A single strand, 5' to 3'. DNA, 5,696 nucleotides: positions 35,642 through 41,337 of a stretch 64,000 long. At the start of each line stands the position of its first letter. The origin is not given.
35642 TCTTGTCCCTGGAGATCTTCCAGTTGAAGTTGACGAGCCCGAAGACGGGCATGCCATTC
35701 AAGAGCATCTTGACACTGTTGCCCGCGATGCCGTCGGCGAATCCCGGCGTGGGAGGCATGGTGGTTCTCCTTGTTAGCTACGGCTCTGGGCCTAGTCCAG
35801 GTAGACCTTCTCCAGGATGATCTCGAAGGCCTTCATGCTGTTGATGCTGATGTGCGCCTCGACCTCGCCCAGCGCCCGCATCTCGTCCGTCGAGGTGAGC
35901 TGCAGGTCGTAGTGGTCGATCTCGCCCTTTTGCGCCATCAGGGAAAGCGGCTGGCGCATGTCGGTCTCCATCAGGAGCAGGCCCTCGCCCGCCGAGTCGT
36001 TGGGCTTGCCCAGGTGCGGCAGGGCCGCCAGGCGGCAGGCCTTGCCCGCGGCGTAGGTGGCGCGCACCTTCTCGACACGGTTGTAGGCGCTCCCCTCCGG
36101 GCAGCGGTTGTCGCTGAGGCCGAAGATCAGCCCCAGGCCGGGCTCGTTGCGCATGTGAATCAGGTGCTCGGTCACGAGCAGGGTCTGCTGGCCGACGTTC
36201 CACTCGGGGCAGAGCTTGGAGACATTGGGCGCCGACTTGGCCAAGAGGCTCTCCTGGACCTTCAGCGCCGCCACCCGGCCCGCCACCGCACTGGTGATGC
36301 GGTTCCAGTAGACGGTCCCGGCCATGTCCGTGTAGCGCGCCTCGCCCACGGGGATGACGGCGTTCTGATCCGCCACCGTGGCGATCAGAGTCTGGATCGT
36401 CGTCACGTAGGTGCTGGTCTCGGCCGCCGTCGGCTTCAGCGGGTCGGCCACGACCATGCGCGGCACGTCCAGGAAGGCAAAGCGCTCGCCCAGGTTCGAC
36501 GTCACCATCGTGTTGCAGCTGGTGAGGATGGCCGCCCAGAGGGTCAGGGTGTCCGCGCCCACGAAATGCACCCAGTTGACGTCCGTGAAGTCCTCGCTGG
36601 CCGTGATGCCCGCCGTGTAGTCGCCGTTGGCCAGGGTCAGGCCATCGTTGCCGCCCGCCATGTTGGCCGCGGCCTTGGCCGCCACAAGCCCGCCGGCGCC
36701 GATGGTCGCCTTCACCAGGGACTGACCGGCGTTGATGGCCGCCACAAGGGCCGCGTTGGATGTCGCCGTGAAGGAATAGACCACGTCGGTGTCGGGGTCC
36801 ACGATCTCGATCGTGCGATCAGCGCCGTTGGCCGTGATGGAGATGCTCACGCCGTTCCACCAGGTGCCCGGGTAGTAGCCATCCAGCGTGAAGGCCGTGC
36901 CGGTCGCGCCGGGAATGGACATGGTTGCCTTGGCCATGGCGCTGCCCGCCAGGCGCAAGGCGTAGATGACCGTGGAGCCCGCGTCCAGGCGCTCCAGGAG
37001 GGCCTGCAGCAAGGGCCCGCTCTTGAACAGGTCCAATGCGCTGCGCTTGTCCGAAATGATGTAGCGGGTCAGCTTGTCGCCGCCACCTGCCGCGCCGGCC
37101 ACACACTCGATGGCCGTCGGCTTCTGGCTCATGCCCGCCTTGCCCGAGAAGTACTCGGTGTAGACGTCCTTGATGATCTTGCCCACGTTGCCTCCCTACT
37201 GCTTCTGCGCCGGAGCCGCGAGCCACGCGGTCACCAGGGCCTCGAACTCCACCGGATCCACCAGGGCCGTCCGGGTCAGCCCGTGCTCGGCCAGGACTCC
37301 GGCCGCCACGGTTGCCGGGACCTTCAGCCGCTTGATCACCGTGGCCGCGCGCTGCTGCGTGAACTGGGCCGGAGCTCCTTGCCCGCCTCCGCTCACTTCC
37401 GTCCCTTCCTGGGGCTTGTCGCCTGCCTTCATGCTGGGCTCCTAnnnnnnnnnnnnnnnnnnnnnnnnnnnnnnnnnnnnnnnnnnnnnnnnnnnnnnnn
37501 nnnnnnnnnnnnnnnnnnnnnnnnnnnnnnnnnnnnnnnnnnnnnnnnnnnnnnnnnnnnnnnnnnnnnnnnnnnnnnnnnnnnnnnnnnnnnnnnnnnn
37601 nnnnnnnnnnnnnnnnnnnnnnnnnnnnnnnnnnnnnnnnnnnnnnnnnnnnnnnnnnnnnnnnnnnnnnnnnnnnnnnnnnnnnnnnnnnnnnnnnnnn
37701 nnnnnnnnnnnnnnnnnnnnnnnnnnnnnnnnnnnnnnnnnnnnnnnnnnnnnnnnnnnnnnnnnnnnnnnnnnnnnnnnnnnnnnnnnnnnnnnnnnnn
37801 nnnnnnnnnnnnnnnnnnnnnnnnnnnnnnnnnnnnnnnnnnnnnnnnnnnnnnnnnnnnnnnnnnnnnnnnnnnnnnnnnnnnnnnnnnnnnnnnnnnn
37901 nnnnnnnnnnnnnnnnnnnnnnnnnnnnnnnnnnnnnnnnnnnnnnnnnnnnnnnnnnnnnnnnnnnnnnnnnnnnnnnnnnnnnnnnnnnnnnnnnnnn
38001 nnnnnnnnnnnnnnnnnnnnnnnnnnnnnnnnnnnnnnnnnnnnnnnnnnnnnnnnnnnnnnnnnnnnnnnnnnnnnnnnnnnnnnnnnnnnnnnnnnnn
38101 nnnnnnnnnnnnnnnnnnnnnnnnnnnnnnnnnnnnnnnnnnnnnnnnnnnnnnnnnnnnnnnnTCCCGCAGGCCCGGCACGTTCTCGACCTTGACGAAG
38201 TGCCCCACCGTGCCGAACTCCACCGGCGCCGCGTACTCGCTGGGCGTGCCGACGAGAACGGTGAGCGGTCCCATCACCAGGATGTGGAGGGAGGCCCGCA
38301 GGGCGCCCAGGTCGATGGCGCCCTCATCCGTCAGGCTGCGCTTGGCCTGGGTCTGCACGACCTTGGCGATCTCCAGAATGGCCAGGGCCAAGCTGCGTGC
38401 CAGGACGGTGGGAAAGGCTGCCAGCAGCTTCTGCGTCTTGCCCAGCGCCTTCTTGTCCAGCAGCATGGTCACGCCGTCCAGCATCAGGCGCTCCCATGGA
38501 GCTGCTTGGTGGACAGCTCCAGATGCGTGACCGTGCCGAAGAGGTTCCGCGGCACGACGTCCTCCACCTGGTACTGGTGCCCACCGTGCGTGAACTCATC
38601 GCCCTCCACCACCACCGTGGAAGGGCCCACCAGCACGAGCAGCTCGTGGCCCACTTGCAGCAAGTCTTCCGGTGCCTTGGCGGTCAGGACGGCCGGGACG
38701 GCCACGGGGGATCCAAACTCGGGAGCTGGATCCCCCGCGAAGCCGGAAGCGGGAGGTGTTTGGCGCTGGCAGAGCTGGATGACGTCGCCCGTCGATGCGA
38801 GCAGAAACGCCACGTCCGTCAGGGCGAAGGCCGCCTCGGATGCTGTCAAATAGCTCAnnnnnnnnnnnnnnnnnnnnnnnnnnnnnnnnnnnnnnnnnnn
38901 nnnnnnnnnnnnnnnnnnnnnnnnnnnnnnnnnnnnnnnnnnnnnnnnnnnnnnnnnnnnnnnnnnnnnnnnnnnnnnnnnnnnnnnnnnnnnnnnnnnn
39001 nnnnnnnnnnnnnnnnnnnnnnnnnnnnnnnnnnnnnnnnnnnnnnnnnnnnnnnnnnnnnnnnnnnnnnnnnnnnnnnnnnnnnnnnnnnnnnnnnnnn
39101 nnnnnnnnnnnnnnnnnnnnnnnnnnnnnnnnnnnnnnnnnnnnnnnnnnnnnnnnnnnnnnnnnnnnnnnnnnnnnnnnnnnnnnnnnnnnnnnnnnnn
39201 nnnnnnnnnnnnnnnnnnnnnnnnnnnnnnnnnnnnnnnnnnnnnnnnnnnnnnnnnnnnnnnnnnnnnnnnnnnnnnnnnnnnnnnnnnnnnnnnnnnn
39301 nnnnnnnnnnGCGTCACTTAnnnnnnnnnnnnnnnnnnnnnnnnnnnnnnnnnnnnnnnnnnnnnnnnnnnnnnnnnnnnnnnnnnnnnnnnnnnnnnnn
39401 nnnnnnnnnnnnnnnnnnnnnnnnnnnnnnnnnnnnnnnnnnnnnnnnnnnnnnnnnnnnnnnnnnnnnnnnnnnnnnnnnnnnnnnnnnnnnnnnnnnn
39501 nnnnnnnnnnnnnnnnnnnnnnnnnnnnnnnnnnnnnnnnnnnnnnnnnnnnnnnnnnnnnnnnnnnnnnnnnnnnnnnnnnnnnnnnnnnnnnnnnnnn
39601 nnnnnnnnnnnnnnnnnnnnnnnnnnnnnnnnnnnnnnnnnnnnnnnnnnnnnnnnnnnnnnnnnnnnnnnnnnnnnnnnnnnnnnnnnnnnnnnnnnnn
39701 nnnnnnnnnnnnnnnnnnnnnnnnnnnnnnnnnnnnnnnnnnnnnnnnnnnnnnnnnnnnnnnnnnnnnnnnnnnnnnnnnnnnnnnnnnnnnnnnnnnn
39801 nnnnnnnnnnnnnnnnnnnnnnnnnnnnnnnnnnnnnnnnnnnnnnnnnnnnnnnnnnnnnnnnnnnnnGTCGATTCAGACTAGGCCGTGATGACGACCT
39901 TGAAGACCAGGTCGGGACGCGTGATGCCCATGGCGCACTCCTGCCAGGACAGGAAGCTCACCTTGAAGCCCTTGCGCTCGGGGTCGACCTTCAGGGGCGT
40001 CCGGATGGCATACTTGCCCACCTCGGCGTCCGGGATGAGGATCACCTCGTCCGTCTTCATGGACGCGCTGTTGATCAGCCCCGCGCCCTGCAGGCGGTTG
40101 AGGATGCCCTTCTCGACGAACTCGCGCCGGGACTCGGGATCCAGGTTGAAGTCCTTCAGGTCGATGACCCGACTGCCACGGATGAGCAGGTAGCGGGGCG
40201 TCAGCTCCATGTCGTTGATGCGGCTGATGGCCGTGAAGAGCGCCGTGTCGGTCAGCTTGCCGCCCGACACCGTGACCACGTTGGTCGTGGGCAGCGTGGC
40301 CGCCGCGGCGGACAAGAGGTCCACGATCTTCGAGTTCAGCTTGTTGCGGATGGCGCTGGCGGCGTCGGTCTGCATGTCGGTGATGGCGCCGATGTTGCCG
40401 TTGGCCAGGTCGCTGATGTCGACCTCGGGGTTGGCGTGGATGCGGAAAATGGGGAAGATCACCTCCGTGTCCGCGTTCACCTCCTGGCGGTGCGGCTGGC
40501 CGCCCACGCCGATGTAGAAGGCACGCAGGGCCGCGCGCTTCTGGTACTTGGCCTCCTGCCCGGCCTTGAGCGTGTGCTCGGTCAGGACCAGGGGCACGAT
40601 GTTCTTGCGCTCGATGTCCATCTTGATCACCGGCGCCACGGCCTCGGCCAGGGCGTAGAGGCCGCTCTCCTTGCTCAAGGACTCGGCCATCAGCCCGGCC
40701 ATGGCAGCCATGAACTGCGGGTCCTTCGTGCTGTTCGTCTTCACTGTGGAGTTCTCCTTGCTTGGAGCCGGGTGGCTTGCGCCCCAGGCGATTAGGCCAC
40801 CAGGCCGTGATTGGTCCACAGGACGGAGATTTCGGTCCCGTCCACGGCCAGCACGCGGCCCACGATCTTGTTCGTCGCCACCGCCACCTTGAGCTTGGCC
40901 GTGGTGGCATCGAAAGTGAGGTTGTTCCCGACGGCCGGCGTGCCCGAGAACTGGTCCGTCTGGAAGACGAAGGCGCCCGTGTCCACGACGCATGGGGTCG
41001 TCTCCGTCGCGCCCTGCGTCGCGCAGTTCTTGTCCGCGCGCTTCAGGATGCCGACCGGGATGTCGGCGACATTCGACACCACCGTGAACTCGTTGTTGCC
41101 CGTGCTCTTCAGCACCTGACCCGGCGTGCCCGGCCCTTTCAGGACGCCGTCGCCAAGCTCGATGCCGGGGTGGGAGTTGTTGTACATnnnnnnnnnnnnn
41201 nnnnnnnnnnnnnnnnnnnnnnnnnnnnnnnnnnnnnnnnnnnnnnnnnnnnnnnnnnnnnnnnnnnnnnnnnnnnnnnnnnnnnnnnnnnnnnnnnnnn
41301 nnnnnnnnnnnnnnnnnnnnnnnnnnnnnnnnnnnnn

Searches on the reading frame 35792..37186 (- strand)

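Call 79: search_protein_families(library=phrogs, proteins=[window:35792-37186:-], max_evalue=0.001)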
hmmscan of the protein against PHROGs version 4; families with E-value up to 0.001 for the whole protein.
window:35792-37186:- (464 aa): 3 families
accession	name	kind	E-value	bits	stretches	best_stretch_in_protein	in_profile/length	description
phrog_907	-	tail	1.1e-11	45.5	1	37-443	35-350/376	tail sheath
phrog_279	-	tail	1.2e-11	45.1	1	17-322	27-334/489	tail sheath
phrog_16991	-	tail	2.4e-06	27.3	1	364-450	675-759/777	tail sheath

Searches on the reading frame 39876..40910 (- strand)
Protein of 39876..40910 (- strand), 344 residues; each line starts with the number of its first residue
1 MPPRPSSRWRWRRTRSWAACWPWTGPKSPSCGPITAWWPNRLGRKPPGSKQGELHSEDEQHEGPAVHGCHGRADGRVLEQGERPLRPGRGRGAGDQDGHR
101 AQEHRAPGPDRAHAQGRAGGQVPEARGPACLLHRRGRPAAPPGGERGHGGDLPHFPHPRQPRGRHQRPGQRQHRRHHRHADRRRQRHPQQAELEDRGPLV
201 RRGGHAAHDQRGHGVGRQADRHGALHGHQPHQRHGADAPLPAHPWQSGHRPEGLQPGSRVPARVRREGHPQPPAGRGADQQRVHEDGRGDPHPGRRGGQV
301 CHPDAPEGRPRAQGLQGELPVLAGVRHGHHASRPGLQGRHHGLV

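Call 5: search_protein_families(library=pfam, proteins=[window:39876-40910:-], max_evalue=0.01)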
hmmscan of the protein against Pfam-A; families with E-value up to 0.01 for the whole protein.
window:39876-40910:- (344 aa): 0 families

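Call 6: search_protein_families(library=phrogs, proteins=[window:39876-40910:-], max_evalue=0.001)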
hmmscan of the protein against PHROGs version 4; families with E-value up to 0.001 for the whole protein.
window:39876-40910:- (344 aa): 0 families

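Call 15: search_protein_families(library=pfam, proteins=[window:39881-40768:-], max_evalue=10)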
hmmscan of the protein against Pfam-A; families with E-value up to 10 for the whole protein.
window:39881-40768:- (295 aa): 1 family
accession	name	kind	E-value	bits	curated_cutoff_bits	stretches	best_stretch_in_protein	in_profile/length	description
PF25209.1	Phage_capsid_4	-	6e-05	23.9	27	1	119-262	87-231/262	Phage capsid protein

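Call 16: search_protein_families(library=ncbifam, proteins=[window:39881-40768:-], max_evalue=1)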
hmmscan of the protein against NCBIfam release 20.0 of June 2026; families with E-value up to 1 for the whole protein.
window:39881-40768:- (295 aa): 2 families
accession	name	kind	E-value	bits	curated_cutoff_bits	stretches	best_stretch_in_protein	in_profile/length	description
NF042927.1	capsid_Caudo_2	equivalog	4.4e-50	170.2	80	1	22-291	3-280/280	HK97-fold major capsid protein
NF042926.1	capsid_Caudo_1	equivalog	0.011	15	120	1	228-291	225-290/292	major capsid protein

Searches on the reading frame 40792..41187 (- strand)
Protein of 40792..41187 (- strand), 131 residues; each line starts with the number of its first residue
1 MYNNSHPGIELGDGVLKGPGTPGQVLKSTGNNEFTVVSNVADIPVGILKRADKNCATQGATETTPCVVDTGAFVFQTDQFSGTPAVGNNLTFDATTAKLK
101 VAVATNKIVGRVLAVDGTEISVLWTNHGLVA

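Call 5: search_protein_families(library=pfam, proteins=[window:40792-41187:-], max_evalue=0.01)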
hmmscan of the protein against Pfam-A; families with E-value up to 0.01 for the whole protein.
window:40792-41187:- (131 aa): 0 families

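Call 6: search_protein_families(library=phrogs, proteins=[window:40792-41187:-], max_evalue=0.001)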
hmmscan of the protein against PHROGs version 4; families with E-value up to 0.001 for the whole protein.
window:40792-41187:- (131 aa): 0 families

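Call 15: search_protein_families(library=pfam, proteins=[window:40792-41187:-], max_evalue=10)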
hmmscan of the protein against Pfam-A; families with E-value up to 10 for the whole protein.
window:40792-41187:- (131 aa): 0 families

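Call 16: search_protein_families(library=ncbifam, proteins=[window:40792-41187:-], max_evalue=1)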
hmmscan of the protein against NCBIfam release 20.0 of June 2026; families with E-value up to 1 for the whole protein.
window:40792-41187:- (131 aa): 1 family
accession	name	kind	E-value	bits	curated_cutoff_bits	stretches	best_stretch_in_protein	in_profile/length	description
NF011238.0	PRK14644.2-1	equivalog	0.16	11.9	166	1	100-130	94-124/141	hypothetical protein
